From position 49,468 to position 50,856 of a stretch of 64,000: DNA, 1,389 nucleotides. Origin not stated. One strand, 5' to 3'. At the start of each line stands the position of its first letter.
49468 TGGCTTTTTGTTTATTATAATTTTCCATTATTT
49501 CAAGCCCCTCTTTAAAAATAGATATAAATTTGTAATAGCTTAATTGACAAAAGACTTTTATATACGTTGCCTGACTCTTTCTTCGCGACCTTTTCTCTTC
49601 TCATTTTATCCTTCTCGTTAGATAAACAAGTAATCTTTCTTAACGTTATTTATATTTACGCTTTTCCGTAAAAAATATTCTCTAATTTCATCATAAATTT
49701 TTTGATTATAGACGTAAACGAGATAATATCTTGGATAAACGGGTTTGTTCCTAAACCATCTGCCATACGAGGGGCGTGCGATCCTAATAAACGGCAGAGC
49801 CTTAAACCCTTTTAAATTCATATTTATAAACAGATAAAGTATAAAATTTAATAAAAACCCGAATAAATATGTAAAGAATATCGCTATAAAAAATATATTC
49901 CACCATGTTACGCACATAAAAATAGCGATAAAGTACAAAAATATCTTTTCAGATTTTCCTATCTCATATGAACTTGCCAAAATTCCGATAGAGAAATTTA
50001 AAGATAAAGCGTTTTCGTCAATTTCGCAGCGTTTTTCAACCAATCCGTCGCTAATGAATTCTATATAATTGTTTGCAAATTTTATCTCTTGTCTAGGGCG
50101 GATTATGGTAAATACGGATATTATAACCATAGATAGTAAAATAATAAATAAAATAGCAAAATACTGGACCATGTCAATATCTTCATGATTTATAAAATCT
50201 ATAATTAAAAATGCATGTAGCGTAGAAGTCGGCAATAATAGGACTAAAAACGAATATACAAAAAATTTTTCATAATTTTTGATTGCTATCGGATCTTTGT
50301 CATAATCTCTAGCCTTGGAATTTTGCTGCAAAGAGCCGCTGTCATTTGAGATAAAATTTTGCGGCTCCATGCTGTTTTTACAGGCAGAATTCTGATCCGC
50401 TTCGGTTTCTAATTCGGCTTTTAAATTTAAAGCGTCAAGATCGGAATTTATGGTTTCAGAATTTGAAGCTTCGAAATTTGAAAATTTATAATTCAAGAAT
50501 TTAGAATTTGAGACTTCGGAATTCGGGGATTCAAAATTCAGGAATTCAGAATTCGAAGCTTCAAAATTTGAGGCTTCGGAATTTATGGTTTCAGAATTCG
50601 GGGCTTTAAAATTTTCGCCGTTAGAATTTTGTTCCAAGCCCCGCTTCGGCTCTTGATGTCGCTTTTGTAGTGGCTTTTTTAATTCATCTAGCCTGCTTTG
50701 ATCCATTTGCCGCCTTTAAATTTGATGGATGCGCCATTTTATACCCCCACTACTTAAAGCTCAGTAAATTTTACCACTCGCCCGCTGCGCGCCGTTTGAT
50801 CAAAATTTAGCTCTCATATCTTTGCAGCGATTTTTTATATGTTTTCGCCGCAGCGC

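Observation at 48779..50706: Polymorphic membrane-protein family: shared 5' module and a conserved 'KARDYDK(D/E)PI' junction box followed by hyper-diverged 4-TM modules, with a junction-first short copy directly downstream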

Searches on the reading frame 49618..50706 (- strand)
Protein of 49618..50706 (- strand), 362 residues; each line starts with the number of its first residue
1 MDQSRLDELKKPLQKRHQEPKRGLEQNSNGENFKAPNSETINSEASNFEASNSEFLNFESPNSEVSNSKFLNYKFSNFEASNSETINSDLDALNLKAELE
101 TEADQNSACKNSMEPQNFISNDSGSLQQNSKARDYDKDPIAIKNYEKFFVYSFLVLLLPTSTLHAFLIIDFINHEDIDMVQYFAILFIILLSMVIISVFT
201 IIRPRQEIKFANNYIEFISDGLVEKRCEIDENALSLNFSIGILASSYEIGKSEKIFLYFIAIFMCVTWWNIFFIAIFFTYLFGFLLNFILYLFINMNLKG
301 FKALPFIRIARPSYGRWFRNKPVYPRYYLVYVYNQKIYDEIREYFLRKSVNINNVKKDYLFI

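Call 5: search_protein_families(library=pfam, proteins=[window:49618-50706:-], max_evalue=0.1)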
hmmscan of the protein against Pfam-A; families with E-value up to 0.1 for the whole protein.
window:49618-50706:- (362 aa): 1 family
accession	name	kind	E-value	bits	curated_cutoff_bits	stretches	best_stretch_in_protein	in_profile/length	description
PF17870.6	Insulin_TMD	-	0.03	14.8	33.4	1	184-206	21-43/47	Insulin receptor trans-membrane segment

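Call 6: search_protein_families(library=ncbifam, proteins=[window:49618-50706:-], max_evalue=0.1)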
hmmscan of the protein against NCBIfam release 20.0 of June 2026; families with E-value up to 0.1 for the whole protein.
window:49618-50706:- (362 aa): 0 families

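Call 38: search_protein_families(library=padloc, proteins=[window:49618-50706:-], max_evalue=0.1)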
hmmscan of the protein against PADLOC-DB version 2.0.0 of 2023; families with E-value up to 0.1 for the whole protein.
window:49618-50706:- (362 aa): 0 families

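Call 39: search_protein_families(library=phrogs, proteins=[window:49618-50706:-], max_evalue=0.1)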
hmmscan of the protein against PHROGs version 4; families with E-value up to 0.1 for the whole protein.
window:49618-50706:- (362 aa): 1 family
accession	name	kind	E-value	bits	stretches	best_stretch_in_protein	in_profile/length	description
phrog_2946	-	unknown function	0.023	15.6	1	162-205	25-68/117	-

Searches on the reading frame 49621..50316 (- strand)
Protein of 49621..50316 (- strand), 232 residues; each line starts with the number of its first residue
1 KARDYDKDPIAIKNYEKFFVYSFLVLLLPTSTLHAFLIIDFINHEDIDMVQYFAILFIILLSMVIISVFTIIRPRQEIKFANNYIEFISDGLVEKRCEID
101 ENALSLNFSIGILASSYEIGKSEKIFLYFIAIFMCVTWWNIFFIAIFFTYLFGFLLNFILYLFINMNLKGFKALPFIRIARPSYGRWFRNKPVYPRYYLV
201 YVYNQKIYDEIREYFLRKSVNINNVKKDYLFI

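Call 24: find_homologous_proteins(query=A3, max_evalue=0.01)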
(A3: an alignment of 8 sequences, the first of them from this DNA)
Query A3 (8 sequences) (232 aa, profile of the alignment): 637 proteins with E <= 0.01 among 4754 candidates; the best 120 are listed.
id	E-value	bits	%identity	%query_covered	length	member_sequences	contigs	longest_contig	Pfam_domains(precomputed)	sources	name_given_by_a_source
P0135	1.4e-76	276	27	27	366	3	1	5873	-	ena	-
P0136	1.7e-76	275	27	27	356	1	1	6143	-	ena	-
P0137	1.8e-76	275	25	67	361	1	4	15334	-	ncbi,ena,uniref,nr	ncbi:hypothetical protein [uncultured Campylobacter sp.]|uniref:hypothetical protein n=1 Tax=uncultu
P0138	2.3e-76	275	26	74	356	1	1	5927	-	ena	-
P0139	2.9e-76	275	28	67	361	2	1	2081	-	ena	-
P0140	4.3e-76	274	23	98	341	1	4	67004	-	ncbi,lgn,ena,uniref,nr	ncbi:hypothetical protein [uncultured Campylobacter sp.]|uniref:hypothetical protein n=1 Tax=uncultu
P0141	4.3e-76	274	25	67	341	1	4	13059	-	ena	-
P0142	4.6e-76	274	25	67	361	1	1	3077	-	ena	-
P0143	4.8e-76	274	22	98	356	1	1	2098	-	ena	-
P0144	4.8e-76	274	22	98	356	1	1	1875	-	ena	-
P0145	5.0e-76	274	26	27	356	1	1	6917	-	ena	-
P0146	5.3e-76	274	24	98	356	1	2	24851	-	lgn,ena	-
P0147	5.3e-76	274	24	98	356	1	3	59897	-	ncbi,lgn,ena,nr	nr:hypothetical protein [uncultured Campylobacter sp.]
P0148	5.6e-76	274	22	98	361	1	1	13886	-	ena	-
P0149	5.7e-76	274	24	67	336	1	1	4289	-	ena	-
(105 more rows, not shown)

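Call 35: search_protein_representatives(alignment_id=A5)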
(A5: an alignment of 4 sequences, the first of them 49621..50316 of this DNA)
Query: 4 sequences, 238 profile positions. Proteins with E-value up to 0.001 (for the whole library): 151; up to 1e-10: 42; up to 1e-30: 7. The best 150 are listed.
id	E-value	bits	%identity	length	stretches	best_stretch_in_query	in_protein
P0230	3.3e-95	335.0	-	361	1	1-238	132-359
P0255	2.2e-70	253.7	-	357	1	1-229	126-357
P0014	1.8e-69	250.7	-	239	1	2-238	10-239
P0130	3.1e-68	246.7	-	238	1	1-184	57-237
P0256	1.6e-58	214.9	-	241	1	2-238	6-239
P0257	4.7e-46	174.1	-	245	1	2-238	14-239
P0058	3.6e-40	154.8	-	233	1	1-113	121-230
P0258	1.9e-26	109.9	-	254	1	2-229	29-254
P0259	3.5e-25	105.7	-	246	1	2-230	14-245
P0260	2.7e-23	99.5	-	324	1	2-229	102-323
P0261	3.0e-22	96.1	-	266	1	2-230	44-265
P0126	4.1e-22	95.7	-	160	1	1-85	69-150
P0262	7.9e-22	94.7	-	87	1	1-74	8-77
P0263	6.1e-21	91.8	-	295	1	1-229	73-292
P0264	2.9e-19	86.4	-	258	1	2-228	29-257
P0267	7.0e-18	81.8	-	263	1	2-230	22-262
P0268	2.7e-17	79.9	-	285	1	2-229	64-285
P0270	6.7e-16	75.3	-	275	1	2-228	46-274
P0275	5.7e-14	69.0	-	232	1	2-223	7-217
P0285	2.1e-11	60.6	-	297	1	2-229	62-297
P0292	1.1e-10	58.3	-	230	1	3-229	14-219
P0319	2.0e-08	50.9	-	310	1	2-229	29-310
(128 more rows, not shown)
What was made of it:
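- The family persists as 151 clusters in Campylobacter (call 35).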

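Call 37: list_cluster_members(proteins=[P0256, P0257, P0258, P0259, P0261, P0267, P0268, P0270, P0275, P0292])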
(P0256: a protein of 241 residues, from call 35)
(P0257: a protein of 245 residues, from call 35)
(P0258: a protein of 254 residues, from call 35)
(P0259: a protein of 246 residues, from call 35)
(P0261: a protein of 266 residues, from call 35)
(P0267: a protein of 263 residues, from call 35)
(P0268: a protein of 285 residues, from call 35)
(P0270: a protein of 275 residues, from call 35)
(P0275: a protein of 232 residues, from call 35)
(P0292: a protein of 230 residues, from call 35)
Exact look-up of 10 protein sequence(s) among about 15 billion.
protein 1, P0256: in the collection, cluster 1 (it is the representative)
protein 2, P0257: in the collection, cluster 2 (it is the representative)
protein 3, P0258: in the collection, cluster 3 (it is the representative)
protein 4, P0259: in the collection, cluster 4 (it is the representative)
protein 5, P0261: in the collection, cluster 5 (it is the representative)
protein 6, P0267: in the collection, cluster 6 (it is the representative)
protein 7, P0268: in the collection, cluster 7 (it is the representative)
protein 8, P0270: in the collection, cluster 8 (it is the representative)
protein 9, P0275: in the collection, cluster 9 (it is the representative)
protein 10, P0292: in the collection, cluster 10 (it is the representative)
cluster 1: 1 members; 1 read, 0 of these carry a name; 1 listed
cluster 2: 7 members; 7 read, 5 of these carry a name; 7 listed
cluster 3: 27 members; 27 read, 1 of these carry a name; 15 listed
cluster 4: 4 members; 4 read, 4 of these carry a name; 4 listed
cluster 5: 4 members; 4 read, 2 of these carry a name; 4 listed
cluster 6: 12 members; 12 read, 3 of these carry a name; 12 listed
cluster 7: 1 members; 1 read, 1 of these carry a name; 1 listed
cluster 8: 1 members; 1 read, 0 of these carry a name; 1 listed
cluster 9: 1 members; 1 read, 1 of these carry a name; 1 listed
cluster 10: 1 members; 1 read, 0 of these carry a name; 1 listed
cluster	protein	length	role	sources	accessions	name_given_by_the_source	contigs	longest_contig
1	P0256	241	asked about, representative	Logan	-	-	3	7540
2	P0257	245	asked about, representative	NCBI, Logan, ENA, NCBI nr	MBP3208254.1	MAG: hypothetical protein J6M21_08385 [Campylobacter sp.] | hypothetical protein [Campylobacter sp.]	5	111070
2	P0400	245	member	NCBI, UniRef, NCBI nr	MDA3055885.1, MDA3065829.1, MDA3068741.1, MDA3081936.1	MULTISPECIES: hypothetical protein [unclassified Campylobacter] | hypothetical protein n=1 Tax=unclassified Campylobacter TaxID=2593542 RepID=UPI0022E9B3D4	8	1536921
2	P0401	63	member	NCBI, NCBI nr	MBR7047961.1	MAG: hypothetical protein IKI43_06350, partial [Campylobacter sp.] | hypothetical protein [Campylobacter sp.]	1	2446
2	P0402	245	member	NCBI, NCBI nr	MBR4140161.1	MAG: hypothetical protein IKR42_00065 [Campylobacter sp.] | hypothetical protein [Campylobacter sp.]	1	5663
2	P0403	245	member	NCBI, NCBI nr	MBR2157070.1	MAG: hypothetical protein IJ923_03355 [Campylobacter sp.] | hypothetical protein [Campylobacter sp.]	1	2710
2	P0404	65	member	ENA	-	-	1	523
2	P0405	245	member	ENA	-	-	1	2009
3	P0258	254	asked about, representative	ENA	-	-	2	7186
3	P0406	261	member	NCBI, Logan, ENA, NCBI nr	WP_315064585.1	hypothetical protein [uncultured Campylobacter sp.]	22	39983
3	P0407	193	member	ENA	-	-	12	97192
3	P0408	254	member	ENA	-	-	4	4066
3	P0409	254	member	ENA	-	-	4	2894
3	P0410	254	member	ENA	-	-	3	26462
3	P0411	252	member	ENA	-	-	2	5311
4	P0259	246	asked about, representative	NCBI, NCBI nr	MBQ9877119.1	MAG: hypothetical protein IJM31_08625 [Campylobacter sp.] | hypothetical protein [Campylobacter sp.]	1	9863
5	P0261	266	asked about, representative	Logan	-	-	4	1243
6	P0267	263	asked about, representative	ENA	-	-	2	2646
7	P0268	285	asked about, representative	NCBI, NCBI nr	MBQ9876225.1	MAG: hypothetical protein IJM31_03975 [Campylobacter sp.] | hypothetical protein [Campylobacter sp.]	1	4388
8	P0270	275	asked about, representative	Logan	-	-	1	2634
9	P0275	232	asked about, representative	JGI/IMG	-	hypothetical protein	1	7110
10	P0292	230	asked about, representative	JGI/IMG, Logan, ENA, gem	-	-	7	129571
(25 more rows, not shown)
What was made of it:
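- All ten looked up come from Campylobacter or unnamed metagenome sources, and every name given is 'hypothetical protein' (calls 35, 37).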

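Call 40: search_protein_families(library=pfam, proteins=[P0256, P0257, P0258, P0259, P0267, P0270, P0275, P0292, P0285, P0319], max_evalue=0.1)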
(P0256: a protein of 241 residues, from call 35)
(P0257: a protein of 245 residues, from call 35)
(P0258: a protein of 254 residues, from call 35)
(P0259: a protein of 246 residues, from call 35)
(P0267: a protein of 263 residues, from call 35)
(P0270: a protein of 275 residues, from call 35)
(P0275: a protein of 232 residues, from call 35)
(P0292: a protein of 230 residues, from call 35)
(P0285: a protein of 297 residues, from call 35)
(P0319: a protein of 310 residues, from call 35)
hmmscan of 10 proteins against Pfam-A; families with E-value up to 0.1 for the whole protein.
P0256 (241 aa): 1 family
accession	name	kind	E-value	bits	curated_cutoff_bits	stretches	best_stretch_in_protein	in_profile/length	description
PF19845.4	DUF6320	-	0.0066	16.7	29.9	0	15-71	116-174/186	Family of unknown function (DUF6320)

P0257 (245 aa): 0 families

P0258 (254 aa): 0 families

P0259 (246 aa): 2 families
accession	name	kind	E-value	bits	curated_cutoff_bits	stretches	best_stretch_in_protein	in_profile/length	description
PF13567.11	DUF4131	-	0.022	14.9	31.6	0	36-86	7-57/165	Domain of unknown function (DUF4131)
PF03547.23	Mem_trans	-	0.025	13.6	25.7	1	30-94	30-98/343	Membrane transport protein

P0267 (263 aa): 0 families

P0270 (275 aa): 0 families

P0275 (232 aa): 0 families

P0292 (230 aa): 0 families

P0285 (297 aa): 0 families

P0319 (310 aa): 0 families

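Call 52: find_encoding_contigs(protein=P0257, flank=8000, max_places=2)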
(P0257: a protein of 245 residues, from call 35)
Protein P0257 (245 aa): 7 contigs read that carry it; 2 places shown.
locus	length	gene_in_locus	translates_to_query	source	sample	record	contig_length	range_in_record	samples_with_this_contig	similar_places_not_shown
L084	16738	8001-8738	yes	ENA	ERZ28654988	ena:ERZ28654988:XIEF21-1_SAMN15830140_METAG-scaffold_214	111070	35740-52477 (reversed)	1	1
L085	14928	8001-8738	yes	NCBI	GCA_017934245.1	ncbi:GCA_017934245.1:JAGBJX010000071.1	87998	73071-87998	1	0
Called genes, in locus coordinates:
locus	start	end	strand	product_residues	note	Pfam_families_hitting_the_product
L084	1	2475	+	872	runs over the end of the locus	PF00133:tRNA-synt_1, PF01406:tRNA-synt_1e (faint), PF09334:tRNA-synt_1g (weak), PF13603:tRNA-synt_1_2 (weak), PF09334:tRNA-synt_1g, PF08264:Anticodon_1, PF10458:Val_tRNA-synt_C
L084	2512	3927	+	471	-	PF13175:AAA_15, PF13304:AAA_21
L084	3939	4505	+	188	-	-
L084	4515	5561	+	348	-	-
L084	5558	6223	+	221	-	PF09522:RE_R_Pab1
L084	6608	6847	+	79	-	-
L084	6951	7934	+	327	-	PF16654:DAPDH_C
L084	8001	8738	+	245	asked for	-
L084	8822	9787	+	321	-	PF02463:SMC_N, PF09818:ABC_ATPase (faint), PF13476:AAA_23 (faint), PF00005:ABC_tran, PF13304:AAA_21 (faint), PF09383:NIL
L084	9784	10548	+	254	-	PF00528:BPD_transp_1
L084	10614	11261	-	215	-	PF06397:Desulfoferrod_N (weak), PF02915:Rubrerythrin, PF21349:RUBY_RBDX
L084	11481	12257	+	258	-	PF03180:Lipoprotein_9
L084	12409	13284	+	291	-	PF13145:Rotamase_2, PF13616:Rotamase_3, PF00639:Rotamase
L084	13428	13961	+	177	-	PF09335:VTT_dom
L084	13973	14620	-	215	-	PF05708:Peptidase_C92 (weak)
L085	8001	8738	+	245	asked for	-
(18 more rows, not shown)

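Call 53: find_encoding_contigs(protein=P0292, flank=8000, max_places=2)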
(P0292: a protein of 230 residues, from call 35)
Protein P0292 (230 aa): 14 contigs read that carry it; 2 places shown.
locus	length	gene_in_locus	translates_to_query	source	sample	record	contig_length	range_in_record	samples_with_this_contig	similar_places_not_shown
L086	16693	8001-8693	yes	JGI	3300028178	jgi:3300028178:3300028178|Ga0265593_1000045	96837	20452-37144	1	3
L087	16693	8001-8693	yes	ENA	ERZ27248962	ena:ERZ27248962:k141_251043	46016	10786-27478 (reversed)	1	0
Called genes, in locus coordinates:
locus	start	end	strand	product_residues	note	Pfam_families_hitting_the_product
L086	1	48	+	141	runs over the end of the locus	PF02623:FliW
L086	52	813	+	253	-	PF03807:F420_oxidored (weak), PF14748:P5CR_dimer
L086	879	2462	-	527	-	PF01293:PEPCK_ATP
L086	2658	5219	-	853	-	PF00690:Cation_ATPase_N, PF00122:E1-E2_ATPase, PF00702:Hydrolase, PF13246:Cation_ATPase (weak)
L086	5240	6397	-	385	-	PF00890:FAD_binding_2 (weak), PF01946:Thi4 (faint), PF03486:HI0933_like, PF07992:Pyr_redox_2, PF13738:Pyr_redox_3 (weak), PF22780:HI0933_like_1st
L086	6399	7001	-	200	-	PF01794:Ferric_reduct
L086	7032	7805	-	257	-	PF03988:DUF347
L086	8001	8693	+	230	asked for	-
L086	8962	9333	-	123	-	PF10387:DUF2442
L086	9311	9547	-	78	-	PF13711:DUF4160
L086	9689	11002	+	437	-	PF00919:UPF0004, PF04055:Radical_SAM, PF18693:TRAM_2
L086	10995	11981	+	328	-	PF01171:ATP_bind_3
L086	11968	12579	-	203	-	-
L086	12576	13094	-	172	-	-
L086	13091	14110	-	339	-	PF27038:DUF8569, PF27037:DUF8341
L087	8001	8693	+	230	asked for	-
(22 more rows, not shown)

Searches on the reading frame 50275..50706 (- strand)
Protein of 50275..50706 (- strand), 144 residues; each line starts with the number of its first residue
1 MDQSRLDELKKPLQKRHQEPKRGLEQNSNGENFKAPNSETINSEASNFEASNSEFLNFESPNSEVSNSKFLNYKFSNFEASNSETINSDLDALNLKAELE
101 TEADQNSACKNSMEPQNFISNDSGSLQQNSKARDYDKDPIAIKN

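Call 14: find_homologous_proteins(query=window:50275-50706:-, max_evalue=0.001)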
Query seq(144 aa) (144 aa): 114 proteins with E <= 0.001 among 130 candidates.
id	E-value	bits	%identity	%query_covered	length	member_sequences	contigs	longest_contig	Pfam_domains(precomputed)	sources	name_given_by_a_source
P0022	3.8e-68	246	88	100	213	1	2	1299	-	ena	-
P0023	4.1e-63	230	83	100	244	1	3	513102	-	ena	-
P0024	2.6e-59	217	83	100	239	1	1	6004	-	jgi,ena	-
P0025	2.9e-58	214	79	100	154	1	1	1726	-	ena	-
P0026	3.8e-58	213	81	100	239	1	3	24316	-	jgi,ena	-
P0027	4.0e-58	213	80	100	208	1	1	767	-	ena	-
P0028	5.2e-58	213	80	100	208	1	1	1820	-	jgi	-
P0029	6.3e-58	213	81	100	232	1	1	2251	-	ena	-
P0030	7.0e-57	209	78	100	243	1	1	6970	-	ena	-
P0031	2.5e-56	208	78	100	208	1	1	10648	-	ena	-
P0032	2.9e-56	207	78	100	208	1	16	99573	-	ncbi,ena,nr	nr:hypothetical protein [uncultured Campylobacter sp.]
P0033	3.0e-56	207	78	100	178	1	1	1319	-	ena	-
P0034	3.3e-55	204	77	100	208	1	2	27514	-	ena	-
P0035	3.5e-55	204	78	100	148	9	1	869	-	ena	-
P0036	6.5e-55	203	78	100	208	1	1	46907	-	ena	-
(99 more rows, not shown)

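Call 17: find_related_loci(query=A2, collection=genome_contigs, flank=6000)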
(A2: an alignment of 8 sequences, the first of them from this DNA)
Query A2 (144 aa) in genome_contigs; peptide patterns used: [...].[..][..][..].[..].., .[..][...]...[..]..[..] (x = any residue, [..] = any of these).
322 stretches matched a pattern; 155 encode a relative of the query (tblastn E <= 1e-3); the best 80 are kept; 80 distinct loci.
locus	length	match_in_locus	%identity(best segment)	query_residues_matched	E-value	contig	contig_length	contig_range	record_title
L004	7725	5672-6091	79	1-144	9e-68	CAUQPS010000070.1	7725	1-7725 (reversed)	MAG TPA_asm: uncultured Campylobacter sp. isolate ERR9968763_bin.2_MetaWRAP_v1.3_MAG genome assembly, contig: ERZ2161602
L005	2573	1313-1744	83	1-144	4e-67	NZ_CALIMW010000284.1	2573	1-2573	MAG: uncultured Campylobacter sp. isolate ERR589636_bin.45_CONCOCT_v1.1_MAG ERZ773055.10375, whole genome shotgun sequen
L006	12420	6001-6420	81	1-144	4e-66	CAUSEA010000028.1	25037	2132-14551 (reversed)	MAG TPA_asm: uncultured Campylobacter sp. isolate ERR9969160_bin.31_MetaWRAP_v1.3_MAG genome assembly, contig: ERZ216157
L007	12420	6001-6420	80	1-144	1e-65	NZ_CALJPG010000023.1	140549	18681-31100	MAG: uncultured Campylobacter sp. isolate ERR589463_bin.19_CONCOCT_v1.1_MAG ERZ772919.19, whole genome shotgun sequence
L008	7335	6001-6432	83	1-144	3e-65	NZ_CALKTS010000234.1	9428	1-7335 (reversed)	MAG: uncultured Campylobacter sp. isolate ERR589607_bin.23_CONCOCT_v1.1_MAG ERZ773095.3507, whole genome shotgun sequenc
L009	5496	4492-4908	76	1-144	2e-64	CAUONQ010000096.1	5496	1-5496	MAG TPA_asm: uncultured Campylobacter sp. isolate SRR11085302_bin.1_MetaWRAP_v1.3_MAG genome assembly, contig: ERZ142072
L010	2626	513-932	78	1-144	3e-64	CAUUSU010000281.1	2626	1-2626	MAG TPA_asm: uncultured Campylobacter sp. isolate SRR23388464_bin.50_MetaWRAP_v1.3_MAG genome assembly, contig: ERZ21659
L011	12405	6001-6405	77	1-144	3e-63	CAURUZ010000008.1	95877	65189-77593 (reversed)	MAG TPA_asm: uncultured Campylobacter sp. isolate ERR9969224_bin.42_MetaWRAP_v1.3_MAG genome assembly, contig: ERZ216157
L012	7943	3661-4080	77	1-144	1e-62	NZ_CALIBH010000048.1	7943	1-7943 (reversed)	MAG: uncultured Campylobacter sp. isolate ERR589647_bin.85_CONCOCT_v1.1_MAG ERZ773096.4141, whole genome shotgun sequenc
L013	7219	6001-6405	76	1-144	9e-63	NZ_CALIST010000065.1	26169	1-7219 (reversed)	MAG: uncultured Campylobacter sp. isolate ERR589627_bin.61_CONCOCT_v1.1_MAG ERZ773042.528, whole genome shotgun sequence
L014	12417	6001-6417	73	1-144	4e-62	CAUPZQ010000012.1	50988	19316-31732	MAG TPA_asm: uncultured Campylobacter sp. isolate ERR9968797_bin.34_MetaWRAP_v1.3_MAG genome assembly, contig: ERZ216156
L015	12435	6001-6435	73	1-144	5e-62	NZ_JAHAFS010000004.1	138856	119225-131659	MAG: Campylobacter gracilis isolate L2_057_000G1_dasL2_057_000G1_metabat.metabat.43 L2_057_000G1_scaffold_102, whole gen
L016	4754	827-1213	74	1-144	4e-62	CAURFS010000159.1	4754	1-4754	MAG TPA_asm: uncultured Campylobacter sp. isolate ERR9969004_bin.15_MetaWRAP_v1.3_MAG genome assembly, contig: ERZ216159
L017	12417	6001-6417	73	1-144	5e-62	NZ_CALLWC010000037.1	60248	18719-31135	MAG: uncultured Campylobacter sp. isolate ERR589518_bin.19_CONCOCT_v1.1_MAG ERZ772850.132, whole genome shotgun sequence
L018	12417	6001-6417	80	1-144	1e-61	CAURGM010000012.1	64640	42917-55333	MAG TPA_asm: uncultured Campylobacter sp. isolate ERR9969086_bin.23_MetaWRAP_v1.3_MAG genome assembly, contig: ERZ216157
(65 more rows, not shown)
